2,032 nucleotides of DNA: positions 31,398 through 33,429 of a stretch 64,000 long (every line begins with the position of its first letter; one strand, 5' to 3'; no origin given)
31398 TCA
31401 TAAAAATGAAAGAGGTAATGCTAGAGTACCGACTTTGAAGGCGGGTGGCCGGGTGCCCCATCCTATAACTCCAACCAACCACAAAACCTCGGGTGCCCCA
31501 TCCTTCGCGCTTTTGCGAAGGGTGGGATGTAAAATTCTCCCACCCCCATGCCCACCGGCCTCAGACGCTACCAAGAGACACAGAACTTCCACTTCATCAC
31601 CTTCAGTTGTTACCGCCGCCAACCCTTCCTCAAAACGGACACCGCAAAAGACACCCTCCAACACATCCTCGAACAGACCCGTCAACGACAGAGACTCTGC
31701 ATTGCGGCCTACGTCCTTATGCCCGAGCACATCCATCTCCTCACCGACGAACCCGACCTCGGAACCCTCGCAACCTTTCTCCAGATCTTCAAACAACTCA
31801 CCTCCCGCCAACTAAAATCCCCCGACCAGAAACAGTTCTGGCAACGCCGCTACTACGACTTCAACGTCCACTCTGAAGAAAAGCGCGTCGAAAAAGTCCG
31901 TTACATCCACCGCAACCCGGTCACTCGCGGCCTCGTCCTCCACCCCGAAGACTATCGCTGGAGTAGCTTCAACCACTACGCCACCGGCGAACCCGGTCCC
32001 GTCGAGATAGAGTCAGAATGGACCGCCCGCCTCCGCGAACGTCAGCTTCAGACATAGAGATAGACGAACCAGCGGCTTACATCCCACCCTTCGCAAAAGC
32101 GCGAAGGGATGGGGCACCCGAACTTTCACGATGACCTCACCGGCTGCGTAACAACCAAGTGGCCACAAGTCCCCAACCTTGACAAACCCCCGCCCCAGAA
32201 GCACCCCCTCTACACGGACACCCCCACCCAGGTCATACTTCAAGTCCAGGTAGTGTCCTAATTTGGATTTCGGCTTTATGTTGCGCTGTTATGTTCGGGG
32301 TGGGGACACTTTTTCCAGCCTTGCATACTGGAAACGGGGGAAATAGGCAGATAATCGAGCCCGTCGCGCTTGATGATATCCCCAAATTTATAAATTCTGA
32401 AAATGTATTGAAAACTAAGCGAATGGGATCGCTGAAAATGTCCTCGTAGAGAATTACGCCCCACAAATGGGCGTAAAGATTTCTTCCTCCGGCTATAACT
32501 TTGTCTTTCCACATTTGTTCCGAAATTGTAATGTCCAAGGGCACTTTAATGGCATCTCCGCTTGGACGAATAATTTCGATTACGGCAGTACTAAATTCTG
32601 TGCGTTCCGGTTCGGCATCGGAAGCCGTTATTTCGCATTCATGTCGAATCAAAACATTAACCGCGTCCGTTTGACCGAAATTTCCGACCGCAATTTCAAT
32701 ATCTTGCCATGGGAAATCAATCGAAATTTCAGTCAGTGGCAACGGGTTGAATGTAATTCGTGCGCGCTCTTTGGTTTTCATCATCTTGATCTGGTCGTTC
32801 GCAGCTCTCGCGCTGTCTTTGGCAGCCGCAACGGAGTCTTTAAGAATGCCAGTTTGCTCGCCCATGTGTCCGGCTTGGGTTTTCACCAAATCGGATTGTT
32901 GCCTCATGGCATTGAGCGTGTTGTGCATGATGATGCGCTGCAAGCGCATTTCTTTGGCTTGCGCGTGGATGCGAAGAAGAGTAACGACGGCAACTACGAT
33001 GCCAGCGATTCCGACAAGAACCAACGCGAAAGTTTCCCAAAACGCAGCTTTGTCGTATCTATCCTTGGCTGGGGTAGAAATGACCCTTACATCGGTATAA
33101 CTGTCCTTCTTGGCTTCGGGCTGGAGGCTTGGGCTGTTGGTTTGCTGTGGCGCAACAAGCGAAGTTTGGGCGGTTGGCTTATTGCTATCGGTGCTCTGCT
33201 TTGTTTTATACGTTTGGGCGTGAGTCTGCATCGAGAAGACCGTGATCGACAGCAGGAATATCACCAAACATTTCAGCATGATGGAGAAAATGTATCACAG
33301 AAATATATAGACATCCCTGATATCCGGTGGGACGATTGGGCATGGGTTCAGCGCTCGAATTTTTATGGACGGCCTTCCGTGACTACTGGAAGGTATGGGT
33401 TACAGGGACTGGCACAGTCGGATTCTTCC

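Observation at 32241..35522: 3.27-kb IS1-family element with perfect 17-bp terminal IRs, an 8-9 bp target duplication and four passenger ORFs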

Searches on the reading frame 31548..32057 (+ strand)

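Call 6: search_protein_families(library=pfam, proteins=[window:31548-32057:+], max_evalue=0.01)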
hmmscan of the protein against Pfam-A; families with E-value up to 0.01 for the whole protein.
window:31548-32057:+ (169 aa): 1 family
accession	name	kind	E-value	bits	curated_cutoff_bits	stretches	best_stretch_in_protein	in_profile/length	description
PF01797.21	Y1_Tnp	-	4.1e-13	50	23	1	12-122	5-120/121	Transposase IS200 like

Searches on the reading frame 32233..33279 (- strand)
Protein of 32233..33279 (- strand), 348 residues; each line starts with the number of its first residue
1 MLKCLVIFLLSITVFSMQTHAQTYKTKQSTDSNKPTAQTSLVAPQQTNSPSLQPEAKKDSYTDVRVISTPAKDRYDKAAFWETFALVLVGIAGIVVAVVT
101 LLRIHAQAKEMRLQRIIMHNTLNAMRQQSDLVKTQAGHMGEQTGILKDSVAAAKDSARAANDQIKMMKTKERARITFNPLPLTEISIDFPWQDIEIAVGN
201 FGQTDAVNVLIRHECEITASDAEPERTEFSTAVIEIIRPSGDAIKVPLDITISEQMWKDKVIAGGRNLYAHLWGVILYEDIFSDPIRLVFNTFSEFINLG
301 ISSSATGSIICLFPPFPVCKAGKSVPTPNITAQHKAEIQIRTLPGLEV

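Call 6: search_protein_families(library=pfam, proteins=[window:32233-33279:-], max_evalue=0.01)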
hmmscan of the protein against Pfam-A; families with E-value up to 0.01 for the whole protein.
window:32233-33279:- (348 aa): 0 families

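Call 9: search_protein_families(library=ncbifam, proteins=[window:32233-33279:-], max_evalue=0.01)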
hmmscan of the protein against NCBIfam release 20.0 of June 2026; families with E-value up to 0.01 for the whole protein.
window:32233-33279:- (348 aa): 0 families

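Call 31: find_homologous_proteins(query=window:32233-33279:-, max_evalue=0.001)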
Query window:32233-33279:- (348 aa): 14 proteins with E <= 0.001 among 3257 candidates.
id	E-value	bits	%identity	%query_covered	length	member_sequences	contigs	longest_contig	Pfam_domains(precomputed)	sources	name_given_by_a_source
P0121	1.1e-226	769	100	100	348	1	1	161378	-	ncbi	-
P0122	3.4e-50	189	44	80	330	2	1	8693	-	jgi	jgi:hypothetical protein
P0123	5.7e-42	162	39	82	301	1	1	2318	-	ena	-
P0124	1.1e-41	161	42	58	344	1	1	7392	-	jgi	jgi:Co/Zn/Cd efflux system component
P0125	2.4e-33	134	51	39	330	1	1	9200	-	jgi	jgi:hypothetical protein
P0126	2.3e-28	117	46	53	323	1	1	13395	-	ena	-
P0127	7.6e-25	106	38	53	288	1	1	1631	-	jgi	jgi:hypothetical protein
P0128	8.1e-23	99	44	32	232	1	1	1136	-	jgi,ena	-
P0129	3.7e-21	94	53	31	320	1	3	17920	-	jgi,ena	jgi:hypothetical protein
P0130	1.4e-16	79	38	47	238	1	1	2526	-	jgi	jgi:hypothetical protein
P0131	1.3e-14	72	79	15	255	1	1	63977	-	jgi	jgi:hypothetical protein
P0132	8.0e-12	63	29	83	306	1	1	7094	-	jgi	jgi:hypothetical protein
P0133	1.3e-9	56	30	85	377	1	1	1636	-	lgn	-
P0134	6.1e-8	50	30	47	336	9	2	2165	-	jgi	-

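Call 32: find_encoding_contigs(protein=P0121, flank=3000, max_places=3)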
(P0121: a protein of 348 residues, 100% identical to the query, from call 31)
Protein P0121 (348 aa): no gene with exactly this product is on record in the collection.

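Call 55: predict_structure(alignment_id=A3)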
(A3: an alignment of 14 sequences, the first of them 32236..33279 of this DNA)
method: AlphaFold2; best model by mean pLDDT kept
length: 348 residues; sequences in the alignment: 14
mean_pLDDT: 65.4   pTM: 0.44
mean pLDDT of the five models: 65.4, 64.1, 62.7, 61.3, 61.2
residues with pLDDT >= 90: 12; 70-90: 176; 50-70: 52; < 50: 108
segments of 3 or more residues with pLDDT < 50: 20-71, 135-140, 302-348
pLDDT, mean of each block of 10 residues (from residue 1): 77 64 38 41 43 42 42 61 83 89 84 80 70 48 58 84 82 82 62 75 89 84 75 89 85 73 69 86 84 68 49 42 31 27 25
secondary structure, 60 per line:
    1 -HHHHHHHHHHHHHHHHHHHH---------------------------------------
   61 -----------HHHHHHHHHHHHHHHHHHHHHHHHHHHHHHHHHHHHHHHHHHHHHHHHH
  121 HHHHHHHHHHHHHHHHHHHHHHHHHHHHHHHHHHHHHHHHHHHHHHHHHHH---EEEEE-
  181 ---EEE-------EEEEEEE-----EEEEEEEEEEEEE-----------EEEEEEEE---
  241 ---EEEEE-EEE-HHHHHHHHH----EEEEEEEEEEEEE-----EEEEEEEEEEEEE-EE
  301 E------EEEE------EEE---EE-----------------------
elements in order: H2-21 H72-171 E175-179 E184-186 E194-200 E206-218 E230-237 E244-248 E250-252 H254-262 E267-279 E285-297 E299-301 E308-311 E318-320

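Call 58: fold_search(model_id=the predicted structure, library=pdb)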
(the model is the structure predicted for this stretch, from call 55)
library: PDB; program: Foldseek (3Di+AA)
matches with E <= 10: 541; with E <= 0.001: 0
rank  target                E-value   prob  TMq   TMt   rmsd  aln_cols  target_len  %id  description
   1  1tza_A                1.0e-02  0.99  0.22  0.49   6.2       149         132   10  X-ray structure of Northeast Structural Genomics Consortium target SoR45 (released 2004-07-27)
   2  2wli_B                1.2e-02  0.98  0.23  0.28  11.0       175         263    9  POTASSIUM CHANNEL FROM MAGNETOSPIRILLUM MAGNETOTACTICUM (released 2010-06-09)
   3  7u6y_B                1.2e-02  0.99  0.25  0.27  11.3       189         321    9  Cryo-EM structure of the pancreatic ATP-sensitive potassium channel in the presence of glibenclamide and ATP with Kir6 (released 2022-08-31)
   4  2wll_B                1.3e-02  0.99  0.27  0.33  10.4       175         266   11  POTASSIUM CHANNEL FROM BURKHOLDERIA PSEUDOMALLEI (released 2010-06-09)
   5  3syp                  1.4e-02  0.90  0.21  0.23  12.2       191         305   10  Crystal structure of the G protein-gated inward rectifier K+ channel GIRK2 (Kir3.2) R201A mutant (released 2011-10-12)
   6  9ma5_B                1.4e-02  0.84  0.18  0.19  12.4       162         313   14  CryoEM structure of a transmembrane protein (released 2026-03-18)
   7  2wll_A                1.5e-02  0.97  0.23  0.28   7.2       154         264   13  POTASSIUM CHANNEL FROM BURKHOLDERIA PSEUDOMALLEI (released 2010-06-09)
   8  2wlj_B                1.5e-02  0.97  0.23  0.28  11.5       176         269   10  Potassium channel from Magnetospirillum magnetotacticum (released 2010-06-09)
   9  9jsi_A                1.6e-02  0.93  0.18  0.15   7.7       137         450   11  Clostridium perfringens iota toxin pore Ib in prepore II state (released 2025-05-14)
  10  9ma5_A                1.7e-02  0.94  0.22  0.24   9.3       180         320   13  CryoEM structure of a transmembrane protein (released 2026-03-18)
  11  7u1s_D                1.8e-02  0.60  0.17  0.18  16.1       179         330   12  Cryo-EM structure of the pancreatic ATP-sensitive potassium channel bound to ATP and repaglinide with SUR1-out conform (released 2022-08-31)
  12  9kgl_A                1.9e-02  0.92  0.20  0.21  12.1       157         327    8  Structure of KATP channel in complex with centipede toxin SpTx1 (released 2025-11-12)
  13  7uaa_D                2.0e-02  0.80  0.19  0.20  15.5       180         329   10  CryoEM structure of the pancreatic ATP-sensitive potassium channel in the ATP-bound state with Kir6.2-CTD in the up co (released 2022-08-31)
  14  7tyt_B                2.1e-02  0.97  0.25  0.26  11.3       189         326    9  Cryo-EM structure of the pancreatic ATP-sensitive potassium channel bound to ATP and repaglinide with Kir6.2-CTD in th (released 2022-08-31)
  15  7w4o_A                2.1e-02  0.82  0.19  0.20  12.5       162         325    9  The structure of KATP H175K mutant in pre-open state (released 2022-06-01)
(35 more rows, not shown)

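Call 59: search_protein_families(library=padloc, proteins=[window:32233-33279:-], max_evalue=0.1)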
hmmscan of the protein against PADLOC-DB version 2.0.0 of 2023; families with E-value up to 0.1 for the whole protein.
window:32233-33279:- (348 aa): 0 families

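Call 60: search_protein_families(library=pfam, alignment_id=A1, max_evalue=0.01)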
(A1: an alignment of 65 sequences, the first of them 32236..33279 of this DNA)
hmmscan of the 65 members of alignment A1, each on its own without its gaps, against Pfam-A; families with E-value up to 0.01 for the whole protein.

A. member 1, window:32236-33279:- (348 aa): 0 families

B. families by the number of members that match (of 65 scanned): 11 families
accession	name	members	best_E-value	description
PF04306.18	DUF456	1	0.00013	Protein of unknown function (DUF456)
PF15088.11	NADH_dh_m_C1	1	0.0011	NADH dehydrogenase [ubiquinone] 1 subunit C1, mitochondrial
PF10176.14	NEDD4_Bsd2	1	0.0016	NEDD4/Bsd2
PF14219.11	DUF4328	1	0.0017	Domain of unknown function (DUF4328)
PF24895.1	SIDD_N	1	0.002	Nonribosomal peptide synthetase sidD N-terminal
PF23038.1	KOW6_SPT51-2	1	0.0022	Transcription elongation factor SPT5 homolog 1/2, KOW6 domain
PF19779.4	DUF6264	1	0.0025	Family of unknown function (DUF6264)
PF16080.10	Phage_holin_2_3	1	0.0036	Bacteriophage holin family HP1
PF06237.18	SLC52_ribofla_tr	1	0.004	Solute carrier family 52, riboflavin transporter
PF19727.4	DUF6219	1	0.0053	Family of unknown function (DUF6219)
PF12685.13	SpoIIIAH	1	0.0095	SpoIIIAH-like protein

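Call 85: search_protein_families(library=phrogs, proteins=[window:32233-33279:-], max_evalue=0.01)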
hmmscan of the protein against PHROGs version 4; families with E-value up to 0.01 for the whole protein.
window:32233-33279:- (348 aa): 0 families

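Call 92: find_encoding_contigs(protein=P0126, flank=3500, max_places=2)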
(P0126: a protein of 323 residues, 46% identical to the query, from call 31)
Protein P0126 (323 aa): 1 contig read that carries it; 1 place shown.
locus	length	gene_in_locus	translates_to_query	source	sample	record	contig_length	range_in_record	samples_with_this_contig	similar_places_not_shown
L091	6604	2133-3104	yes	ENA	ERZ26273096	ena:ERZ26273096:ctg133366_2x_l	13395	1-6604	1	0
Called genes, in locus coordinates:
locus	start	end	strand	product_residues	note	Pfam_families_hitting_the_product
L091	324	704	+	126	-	-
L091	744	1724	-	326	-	PF08401:ArdcN, PF18818:MPTase-PolyVal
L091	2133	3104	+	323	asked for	-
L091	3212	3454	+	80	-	-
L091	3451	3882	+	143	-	PF01850:PIN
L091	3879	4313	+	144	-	-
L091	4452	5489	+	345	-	PF00665:rve (faint)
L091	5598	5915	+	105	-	-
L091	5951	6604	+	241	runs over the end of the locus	PF01695:IstB_IS21, PF00308:Bac_DnaA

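Call 93: find_encoding_contigs(protein=P0131, flank=3500, max_places=2)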
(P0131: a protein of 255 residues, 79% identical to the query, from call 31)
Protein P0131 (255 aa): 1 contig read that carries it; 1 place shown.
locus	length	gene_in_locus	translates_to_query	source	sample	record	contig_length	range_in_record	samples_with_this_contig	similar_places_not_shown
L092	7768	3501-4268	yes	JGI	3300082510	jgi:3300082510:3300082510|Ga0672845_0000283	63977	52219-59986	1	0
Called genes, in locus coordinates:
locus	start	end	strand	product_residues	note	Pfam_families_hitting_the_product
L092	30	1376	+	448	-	PF06123:CreD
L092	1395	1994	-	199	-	-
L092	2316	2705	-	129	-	-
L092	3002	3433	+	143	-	-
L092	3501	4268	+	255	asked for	-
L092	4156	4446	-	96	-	-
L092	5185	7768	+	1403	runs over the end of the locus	-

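Call 94: find_encoding_contigs(protein=P0122, flank=3500, max_places=2)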
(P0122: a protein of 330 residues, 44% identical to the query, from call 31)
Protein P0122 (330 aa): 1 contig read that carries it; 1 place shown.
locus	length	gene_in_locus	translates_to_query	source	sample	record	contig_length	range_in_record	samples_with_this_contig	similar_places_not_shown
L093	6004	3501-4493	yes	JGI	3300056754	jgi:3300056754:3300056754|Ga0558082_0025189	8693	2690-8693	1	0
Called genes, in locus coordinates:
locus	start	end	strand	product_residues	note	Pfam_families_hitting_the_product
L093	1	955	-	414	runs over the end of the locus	PF25973:BSH_CzcB, PF25975:CzcB_C (weak), PF25989:YknX_C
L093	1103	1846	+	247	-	PF13181:TPR_8 (faint), PF00515:TPR_1 (faint), PF14559:TPR_19 (faint), PF07719:TPR_2 (faint), PF13424:TPR_12 (faint), PF13428:TPR_14 (faint), PF13174:TPR_6 (faint), PF13432:TPR_16 (weak), +1 more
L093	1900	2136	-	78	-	-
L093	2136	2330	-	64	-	PF19807:DUF6290 (weak)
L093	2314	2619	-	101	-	-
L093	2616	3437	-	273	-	PF03400:DDE_Tnp_IS1 (faint)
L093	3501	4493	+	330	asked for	-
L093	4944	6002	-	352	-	?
